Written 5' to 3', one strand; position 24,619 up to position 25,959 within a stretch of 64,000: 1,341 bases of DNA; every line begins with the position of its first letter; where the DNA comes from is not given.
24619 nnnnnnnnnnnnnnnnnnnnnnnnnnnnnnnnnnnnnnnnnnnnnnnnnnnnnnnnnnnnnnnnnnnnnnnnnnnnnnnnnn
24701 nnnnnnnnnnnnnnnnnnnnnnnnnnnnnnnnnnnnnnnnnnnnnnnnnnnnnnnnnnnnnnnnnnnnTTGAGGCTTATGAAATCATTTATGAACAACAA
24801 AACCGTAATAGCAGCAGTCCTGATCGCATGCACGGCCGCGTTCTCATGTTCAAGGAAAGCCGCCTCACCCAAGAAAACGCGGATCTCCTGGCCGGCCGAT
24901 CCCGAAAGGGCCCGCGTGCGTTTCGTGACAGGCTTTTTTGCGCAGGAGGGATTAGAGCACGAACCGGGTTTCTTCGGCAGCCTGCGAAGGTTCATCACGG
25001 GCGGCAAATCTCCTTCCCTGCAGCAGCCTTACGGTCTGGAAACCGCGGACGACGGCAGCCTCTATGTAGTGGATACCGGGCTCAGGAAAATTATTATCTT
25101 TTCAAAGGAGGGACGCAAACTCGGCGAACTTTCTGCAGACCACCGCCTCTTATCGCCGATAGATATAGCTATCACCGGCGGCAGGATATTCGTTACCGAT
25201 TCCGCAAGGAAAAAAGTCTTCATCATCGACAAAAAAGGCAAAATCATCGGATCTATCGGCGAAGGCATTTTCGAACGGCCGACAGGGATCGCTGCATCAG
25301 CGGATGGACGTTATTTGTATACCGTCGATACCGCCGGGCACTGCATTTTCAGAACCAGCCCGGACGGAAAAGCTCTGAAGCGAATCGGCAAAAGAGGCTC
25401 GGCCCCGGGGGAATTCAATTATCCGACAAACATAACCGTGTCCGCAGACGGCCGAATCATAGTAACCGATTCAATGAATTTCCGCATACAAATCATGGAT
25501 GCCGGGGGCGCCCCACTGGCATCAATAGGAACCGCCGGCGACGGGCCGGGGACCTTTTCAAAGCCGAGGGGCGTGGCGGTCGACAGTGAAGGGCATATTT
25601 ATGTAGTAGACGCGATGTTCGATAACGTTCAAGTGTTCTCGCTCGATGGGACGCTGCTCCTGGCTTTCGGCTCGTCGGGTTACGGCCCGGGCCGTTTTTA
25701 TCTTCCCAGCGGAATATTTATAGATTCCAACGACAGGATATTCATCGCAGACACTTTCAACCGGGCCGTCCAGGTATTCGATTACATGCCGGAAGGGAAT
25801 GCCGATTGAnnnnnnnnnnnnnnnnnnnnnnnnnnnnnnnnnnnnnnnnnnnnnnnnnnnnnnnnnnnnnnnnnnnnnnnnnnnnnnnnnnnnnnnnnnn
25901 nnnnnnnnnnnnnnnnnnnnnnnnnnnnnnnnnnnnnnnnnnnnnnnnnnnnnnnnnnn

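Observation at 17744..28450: Sigma-54-controlled gene cluster: four multihaem cytochromes, two NHL beta-propeller lipoproteins and a ~670-aa outer-membrane beta-barrel (candidate non-canonical porin-cytochrome electron conduit)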

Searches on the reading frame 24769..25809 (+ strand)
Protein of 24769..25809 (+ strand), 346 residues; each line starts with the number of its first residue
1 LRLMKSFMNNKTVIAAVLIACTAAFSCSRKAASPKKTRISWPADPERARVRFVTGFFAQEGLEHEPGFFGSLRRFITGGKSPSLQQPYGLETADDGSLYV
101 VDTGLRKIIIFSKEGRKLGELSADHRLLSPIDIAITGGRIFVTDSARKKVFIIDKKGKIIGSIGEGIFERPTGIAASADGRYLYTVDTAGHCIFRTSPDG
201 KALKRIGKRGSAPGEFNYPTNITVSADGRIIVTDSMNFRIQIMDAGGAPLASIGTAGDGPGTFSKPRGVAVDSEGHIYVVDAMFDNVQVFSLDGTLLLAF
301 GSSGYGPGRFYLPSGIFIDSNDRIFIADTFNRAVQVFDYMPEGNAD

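Call 4: search_protein_families(library=pfam, proteins=[window:24769-25809:+], max_evalue=0.01)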
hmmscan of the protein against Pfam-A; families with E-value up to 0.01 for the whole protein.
window:24769-25809:+ (346 aa): 11 families
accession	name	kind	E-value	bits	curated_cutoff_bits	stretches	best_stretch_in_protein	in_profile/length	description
PF01436.27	NHL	-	2.6e-29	100.2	20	2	216-242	1-27/28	NHL repeat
PF17170.10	DUF5128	-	6.6e-24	85.1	22.9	3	226-294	52-121/321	6-bladed beta-propeller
PF08450.18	SGL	-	3.1e-11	43.8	26.3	2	218-297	135-217/246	SMP-30/Gluconolactonase/LRE-like region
PF01731.26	Arylesterase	-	2e-09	38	21.3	0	168-195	53-80/86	Arylesterase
PF25021.1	TEN_NHL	-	5.4e-09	35.9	27.1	0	263-283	141-161/357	Teneurin NHL domain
PF24684.1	Vgb_lyase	-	4.3e-08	32.8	50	1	85-295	13-212/290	Virginiamycin B lyase family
PF16288.11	DUF4934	-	0.00026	21.5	27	0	222-294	29-98/102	Domain of unknown function (DUF4934)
PF22701.2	Mala_s_1-like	-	0.00043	20.5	27.5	0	264-327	88-146/195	Mal s 1 allergenic protein-like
PF06977.17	SdiA-regulated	-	0.0019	17.9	21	0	264-280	223-239/249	SdiA-regulated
PF18975.6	DUF5711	-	0.0038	16.9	26.3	0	96-184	66-155/344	Family of unknown function (DUF5711)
PF10282.15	Lactonase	-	0.0053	16.5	21.7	0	168-295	36-175/344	Lactonase, 7-bladed beta-propeller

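Call 5: search_protein_families(library=ncbifam, proteins=[window:24769-25809:+], max_evalue=0.01)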
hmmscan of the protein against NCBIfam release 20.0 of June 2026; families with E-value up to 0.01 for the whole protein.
window:24769-25809:+ (346 aa): 9 families
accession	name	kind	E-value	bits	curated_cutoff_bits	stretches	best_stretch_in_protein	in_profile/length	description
NF035926.1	scyF_NHL_VPEP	equivalog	9.6e-47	159.9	350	3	163-301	146-284/376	scytonemin biosynthesis PEP-CTERM protein ScyF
NF047780.1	LIC12708_fam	subfamily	1.8e-11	43.5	150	1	129-343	58-214/391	LIC_12708 family protein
NF033206.1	ScyE_fam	subfamily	3.9e-09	36.5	80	0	168-236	252-321/333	ScyD/ScyE family protein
NF000022.1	stregra_B_VgbA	exception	2e-05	23.9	600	1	86-265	16-190/299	streptogramin B lyase Vgb(A)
NF053768.1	CIS12_fam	equivalog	6.5e-05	21.8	860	1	93-233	95-235/715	CIS12 family contractile injection system protein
TIGR03866.1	PQQ_ABC_repeats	subfamily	6.7e-05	22.1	287.3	0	138-186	11-58/310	PQQ-dependent catabolism-associated beta-propeller protein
NF000096.1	stregra_B_VgbB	exception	0.0016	17.7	600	1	86-287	16-206/295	streptogramin B lyase Vgb(B)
TIGR02604.1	Piru_Ver_Nterm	subfamily_domain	0.0029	17.1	122.2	0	217-239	14-36/367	PVC-type heme-binding CxxCH protein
NF052280.1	7_blade_YncE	equivalog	0.0037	16.1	400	0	94-163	190-254/338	7-bladed beta-propeller protein YncE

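Call 66: search_solved_structures(query=window:24769-25809:+, max_evalue=0.001)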
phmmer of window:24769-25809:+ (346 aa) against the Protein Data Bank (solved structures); distinct sequences matched with E-value up to 0.001: 56.
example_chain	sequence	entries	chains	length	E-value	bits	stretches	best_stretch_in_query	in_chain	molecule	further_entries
6d69_A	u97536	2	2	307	3.8e-68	233.3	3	199-337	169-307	NHL Repeat Region of D. melanogaster Thin | Thin, isoform D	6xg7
6fpt_A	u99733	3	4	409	3e-57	197.5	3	199-343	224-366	E3 ubiquitin-protein ligase TRIM71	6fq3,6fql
8j72_A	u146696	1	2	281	8.3e-51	176.4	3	247-339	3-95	E3 ubiquitin-protein ligase TRIM71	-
9jur_A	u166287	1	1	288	5e-49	170.5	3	199-316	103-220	E3 ubiquitin-protein ligase TRIM71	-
7qrx_A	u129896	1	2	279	7.9e-49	169.8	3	247-339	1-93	E3 ubiquitin-protein ligase TRIM71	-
7qrw_A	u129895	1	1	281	3.2e-39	138.3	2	150-340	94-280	Isoform 4 of Tripartite motif-containing protein 3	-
7b96_A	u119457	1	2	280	3.7e-38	134.8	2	149-340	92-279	Isoform 2 of Tripartite motif-containing protein 2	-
7qrv_A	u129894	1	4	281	3.8e-38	134.7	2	138-340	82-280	Tripartite motif-containing protein 2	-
7b2r_A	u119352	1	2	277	1.7e-37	132.5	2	164-339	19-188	Tripartite motif-containing protein 2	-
4zlr_A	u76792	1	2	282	8.6e-20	74.4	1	165-340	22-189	Brain tumor protein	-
5ex7_A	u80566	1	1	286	8.7e-20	74.4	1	163-340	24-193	Brain tumor protein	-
1q7f_A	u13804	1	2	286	9.6e-20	74.2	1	163-340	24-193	brain tumor CG10719-PA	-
7nyq_A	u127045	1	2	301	5.7e-17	65.1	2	205-294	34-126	Meiotic P26, isoform C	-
7zqg_A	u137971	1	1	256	2.8e-12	49.7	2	216-334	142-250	Pizza6-KSH-TSH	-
3wwa_A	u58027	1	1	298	4.7e-12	49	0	216-283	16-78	Pizza7H protein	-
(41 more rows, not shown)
